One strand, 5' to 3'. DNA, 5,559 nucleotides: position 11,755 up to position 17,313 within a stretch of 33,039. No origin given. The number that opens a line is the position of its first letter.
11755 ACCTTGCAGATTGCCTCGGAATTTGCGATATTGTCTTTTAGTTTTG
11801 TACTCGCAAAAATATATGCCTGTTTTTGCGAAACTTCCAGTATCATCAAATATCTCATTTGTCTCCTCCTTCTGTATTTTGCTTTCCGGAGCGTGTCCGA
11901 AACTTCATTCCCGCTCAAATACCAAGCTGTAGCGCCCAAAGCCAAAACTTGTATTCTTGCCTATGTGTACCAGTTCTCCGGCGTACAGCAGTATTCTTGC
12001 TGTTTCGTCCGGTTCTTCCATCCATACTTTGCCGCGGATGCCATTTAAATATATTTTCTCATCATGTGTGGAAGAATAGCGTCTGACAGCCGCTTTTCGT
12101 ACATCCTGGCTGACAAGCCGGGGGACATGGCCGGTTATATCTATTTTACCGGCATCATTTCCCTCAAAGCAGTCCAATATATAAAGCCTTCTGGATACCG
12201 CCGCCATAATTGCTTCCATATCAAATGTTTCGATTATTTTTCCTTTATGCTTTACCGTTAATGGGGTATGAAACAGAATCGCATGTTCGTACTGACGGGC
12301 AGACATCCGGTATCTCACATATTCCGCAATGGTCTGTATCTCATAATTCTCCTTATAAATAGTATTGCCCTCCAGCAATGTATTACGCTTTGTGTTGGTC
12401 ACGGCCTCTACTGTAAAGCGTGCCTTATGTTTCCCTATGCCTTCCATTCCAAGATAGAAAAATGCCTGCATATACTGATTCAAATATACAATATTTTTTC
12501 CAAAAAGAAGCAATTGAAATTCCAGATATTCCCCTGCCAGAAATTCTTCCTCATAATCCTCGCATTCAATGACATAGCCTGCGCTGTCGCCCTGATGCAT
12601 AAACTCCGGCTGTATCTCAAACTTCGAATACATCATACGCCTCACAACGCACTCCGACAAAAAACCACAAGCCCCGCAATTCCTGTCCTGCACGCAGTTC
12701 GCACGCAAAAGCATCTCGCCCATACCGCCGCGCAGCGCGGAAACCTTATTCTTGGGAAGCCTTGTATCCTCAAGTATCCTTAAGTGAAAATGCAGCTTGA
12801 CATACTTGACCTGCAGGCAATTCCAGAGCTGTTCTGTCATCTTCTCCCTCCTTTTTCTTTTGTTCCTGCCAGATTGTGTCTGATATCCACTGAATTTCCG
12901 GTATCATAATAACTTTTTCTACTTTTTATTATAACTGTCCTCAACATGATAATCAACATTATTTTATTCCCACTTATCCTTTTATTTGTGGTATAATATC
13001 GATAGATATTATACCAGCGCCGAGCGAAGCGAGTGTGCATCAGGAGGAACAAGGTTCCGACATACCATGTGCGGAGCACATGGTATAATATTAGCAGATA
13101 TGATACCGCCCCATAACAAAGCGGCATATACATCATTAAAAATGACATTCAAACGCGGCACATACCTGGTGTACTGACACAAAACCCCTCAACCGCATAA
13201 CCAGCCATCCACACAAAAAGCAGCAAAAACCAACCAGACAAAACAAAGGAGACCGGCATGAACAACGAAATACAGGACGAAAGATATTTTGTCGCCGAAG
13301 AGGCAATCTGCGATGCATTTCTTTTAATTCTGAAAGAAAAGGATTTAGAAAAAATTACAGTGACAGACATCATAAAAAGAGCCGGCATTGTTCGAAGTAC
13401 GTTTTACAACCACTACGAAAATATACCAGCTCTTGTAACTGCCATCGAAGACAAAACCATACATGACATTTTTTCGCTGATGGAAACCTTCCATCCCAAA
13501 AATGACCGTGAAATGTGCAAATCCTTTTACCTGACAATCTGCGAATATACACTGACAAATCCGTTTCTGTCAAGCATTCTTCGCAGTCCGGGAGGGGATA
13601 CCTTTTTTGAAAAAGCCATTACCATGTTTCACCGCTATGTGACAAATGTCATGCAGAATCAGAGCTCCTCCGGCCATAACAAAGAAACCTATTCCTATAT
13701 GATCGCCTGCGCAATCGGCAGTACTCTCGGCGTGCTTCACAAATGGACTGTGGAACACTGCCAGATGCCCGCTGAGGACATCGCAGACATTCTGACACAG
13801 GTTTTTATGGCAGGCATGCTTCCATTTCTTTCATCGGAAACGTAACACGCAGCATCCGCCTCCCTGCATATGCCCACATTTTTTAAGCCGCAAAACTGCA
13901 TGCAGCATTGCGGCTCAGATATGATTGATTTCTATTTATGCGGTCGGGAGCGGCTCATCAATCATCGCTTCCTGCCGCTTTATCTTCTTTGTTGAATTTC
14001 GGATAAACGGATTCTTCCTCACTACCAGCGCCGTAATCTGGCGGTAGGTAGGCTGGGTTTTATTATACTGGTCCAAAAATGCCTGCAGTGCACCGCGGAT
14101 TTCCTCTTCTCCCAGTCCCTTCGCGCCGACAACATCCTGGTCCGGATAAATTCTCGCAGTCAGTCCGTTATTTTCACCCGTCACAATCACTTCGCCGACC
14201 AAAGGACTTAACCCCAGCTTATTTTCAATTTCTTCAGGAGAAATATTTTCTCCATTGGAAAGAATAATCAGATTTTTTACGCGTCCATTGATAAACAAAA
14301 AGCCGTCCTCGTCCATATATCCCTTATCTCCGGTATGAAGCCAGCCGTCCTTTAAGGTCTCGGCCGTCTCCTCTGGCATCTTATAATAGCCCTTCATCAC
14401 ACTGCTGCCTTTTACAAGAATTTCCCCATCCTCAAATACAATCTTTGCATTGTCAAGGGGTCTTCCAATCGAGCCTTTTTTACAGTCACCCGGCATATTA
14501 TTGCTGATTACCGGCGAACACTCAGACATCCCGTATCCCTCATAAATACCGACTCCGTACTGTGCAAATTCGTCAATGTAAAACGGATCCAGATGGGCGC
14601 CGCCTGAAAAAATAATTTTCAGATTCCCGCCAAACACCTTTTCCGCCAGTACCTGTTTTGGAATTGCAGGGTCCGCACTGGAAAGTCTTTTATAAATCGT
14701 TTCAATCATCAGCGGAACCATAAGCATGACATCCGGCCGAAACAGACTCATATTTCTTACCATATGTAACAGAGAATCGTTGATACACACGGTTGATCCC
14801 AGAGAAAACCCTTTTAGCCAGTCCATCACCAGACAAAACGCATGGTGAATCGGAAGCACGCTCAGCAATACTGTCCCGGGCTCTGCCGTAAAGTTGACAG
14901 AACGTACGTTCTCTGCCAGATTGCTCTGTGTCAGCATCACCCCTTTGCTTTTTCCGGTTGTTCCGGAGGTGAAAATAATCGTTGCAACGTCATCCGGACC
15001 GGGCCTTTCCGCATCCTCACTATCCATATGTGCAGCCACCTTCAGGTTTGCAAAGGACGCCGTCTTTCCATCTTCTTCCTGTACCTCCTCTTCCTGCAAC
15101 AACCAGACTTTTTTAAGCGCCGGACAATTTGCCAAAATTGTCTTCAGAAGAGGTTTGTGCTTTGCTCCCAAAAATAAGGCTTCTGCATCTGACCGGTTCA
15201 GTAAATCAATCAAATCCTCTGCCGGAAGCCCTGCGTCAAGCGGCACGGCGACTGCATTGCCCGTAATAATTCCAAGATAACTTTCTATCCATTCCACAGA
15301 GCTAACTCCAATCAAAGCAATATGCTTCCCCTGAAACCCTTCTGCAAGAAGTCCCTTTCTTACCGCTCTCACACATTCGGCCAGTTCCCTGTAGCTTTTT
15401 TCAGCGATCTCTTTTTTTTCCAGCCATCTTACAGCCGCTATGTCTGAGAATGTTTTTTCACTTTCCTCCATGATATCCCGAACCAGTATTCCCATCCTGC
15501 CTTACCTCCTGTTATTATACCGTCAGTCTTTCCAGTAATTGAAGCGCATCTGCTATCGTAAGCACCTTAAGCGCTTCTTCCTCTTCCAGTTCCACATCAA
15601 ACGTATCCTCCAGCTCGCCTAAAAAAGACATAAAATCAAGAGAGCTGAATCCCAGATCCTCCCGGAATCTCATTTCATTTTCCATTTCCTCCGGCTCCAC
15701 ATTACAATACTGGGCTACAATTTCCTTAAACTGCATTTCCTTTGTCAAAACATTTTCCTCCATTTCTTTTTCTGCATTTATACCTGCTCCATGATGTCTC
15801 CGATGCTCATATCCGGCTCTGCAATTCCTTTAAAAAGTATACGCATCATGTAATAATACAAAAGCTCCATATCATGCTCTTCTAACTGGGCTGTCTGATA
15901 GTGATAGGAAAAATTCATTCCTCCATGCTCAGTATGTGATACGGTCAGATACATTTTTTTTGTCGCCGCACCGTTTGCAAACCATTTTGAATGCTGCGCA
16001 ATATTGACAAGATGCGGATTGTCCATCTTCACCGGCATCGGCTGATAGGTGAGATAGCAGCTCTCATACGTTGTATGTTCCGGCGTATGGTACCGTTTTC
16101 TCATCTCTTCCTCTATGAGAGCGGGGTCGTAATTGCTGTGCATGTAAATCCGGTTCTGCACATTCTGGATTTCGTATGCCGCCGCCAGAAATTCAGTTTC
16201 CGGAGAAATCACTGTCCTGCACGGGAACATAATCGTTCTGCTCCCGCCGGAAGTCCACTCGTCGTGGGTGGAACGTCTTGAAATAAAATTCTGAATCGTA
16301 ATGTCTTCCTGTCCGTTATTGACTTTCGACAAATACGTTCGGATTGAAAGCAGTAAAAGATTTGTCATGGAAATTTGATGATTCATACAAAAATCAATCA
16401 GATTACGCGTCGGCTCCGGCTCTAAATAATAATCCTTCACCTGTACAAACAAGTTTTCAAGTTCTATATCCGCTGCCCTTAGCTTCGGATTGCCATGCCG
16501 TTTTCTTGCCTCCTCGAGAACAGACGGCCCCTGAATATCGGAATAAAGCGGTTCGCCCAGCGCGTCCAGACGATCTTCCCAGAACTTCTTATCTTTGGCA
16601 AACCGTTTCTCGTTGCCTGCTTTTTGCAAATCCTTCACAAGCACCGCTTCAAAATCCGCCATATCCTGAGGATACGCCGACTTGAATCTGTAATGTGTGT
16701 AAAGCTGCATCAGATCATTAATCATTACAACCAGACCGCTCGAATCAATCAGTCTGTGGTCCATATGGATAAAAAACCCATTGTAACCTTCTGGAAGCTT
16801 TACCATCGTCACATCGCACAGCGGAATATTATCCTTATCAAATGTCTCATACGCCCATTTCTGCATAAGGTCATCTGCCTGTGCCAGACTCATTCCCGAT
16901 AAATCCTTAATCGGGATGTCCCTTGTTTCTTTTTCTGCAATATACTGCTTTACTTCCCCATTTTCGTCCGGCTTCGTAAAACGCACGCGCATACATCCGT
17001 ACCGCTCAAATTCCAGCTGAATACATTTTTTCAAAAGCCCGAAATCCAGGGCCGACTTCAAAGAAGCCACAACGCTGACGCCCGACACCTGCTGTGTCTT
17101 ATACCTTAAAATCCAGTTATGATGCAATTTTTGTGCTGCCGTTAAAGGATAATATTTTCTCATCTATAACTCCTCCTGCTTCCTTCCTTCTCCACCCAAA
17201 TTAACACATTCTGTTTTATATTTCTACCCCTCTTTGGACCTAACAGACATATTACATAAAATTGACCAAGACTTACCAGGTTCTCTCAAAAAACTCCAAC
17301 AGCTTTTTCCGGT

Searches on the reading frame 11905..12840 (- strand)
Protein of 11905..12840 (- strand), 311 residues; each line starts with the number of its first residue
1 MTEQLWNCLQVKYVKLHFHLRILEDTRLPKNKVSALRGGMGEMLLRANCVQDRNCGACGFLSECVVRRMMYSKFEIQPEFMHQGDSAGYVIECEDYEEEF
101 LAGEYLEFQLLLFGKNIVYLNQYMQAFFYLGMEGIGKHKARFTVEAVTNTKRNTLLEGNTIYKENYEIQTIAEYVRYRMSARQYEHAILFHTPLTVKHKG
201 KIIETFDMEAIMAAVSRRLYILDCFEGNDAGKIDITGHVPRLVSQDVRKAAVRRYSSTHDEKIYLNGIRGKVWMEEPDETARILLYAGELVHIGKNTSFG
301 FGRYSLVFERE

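Call 5: search_protein_families(library=pfam, proteins=[window:11905-12840:-], max_evalue=0.01)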
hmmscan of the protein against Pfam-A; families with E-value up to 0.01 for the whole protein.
window:11905-12840:- (311 aa): 1 family
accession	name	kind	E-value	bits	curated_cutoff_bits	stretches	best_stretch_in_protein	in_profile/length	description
PF10040.14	CRISPR_Cas6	-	3.9e-10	40.8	25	1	190-304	3-89/89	CRISPR-associated endoribonuclease Cas6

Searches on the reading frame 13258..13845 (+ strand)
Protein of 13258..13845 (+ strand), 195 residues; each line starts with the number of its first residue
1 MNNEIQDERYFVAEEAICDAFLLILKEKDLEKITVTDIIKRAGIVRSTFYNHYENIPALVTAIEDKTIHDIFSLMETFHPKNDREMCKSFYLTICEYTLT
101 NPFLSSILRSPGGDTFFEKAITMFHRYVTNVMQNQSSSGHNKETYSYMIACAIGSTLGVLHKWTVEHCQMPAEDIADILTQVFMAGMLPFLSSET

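Call 24: search_protein_families(library=pfam, proteins=[window:13258-13845:+], max_evalue=0.001)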
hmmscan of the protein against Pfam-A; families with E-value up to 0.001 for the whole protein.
window:13258-13845:+ (195 aa): 2 families
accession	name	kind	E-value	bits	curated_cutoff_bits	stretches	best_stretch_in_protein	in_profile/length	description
PF14278.11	TetR_C_8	-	5.6e-09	36.5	26.1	1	89-183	5-101/103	Transcriptional regulator C-terminal region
PF00440.29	TetR_N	-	3.9e-05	23.8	24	1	25-63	9-47/47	Bacterial regulatory proteins, tetR family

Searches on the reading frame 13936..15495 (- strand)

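Call 24: search_protein_families(library=pfam, proteins=[window:13936-15495:-], max_evalue=0.001)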
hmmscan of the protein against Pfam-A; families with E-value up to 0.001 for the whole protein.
window:13936-15495:- (519 aa): 2 families
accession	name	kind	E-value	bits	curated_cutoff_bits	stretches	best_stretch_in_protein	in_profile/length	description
PF00501.34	AMP-binding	-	2.5e-65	221.2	29.9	1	11-371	3-384/384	AMP-binding enzyme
PF23562.2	AMP-binding_C_3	-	1.9e-08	35.2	20.8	1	408-510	2-108/124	AMP-binding enzyme C-terminal domain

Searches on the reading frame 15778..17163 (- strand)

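Call 24: search_protein_families(library=pfam, proteins=[window:15778-17163:-], max_evalue=0.001)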
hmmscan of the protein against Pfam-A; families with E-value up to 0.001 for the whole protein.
window:15778-17163:- (461 aa): 1 family
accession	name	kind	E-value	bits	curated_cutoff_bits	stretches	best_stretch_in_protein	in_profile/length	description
PF00668.25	Condensation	-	5.9e-35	121.3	30.6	1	2-456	2-443/456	Condensation domain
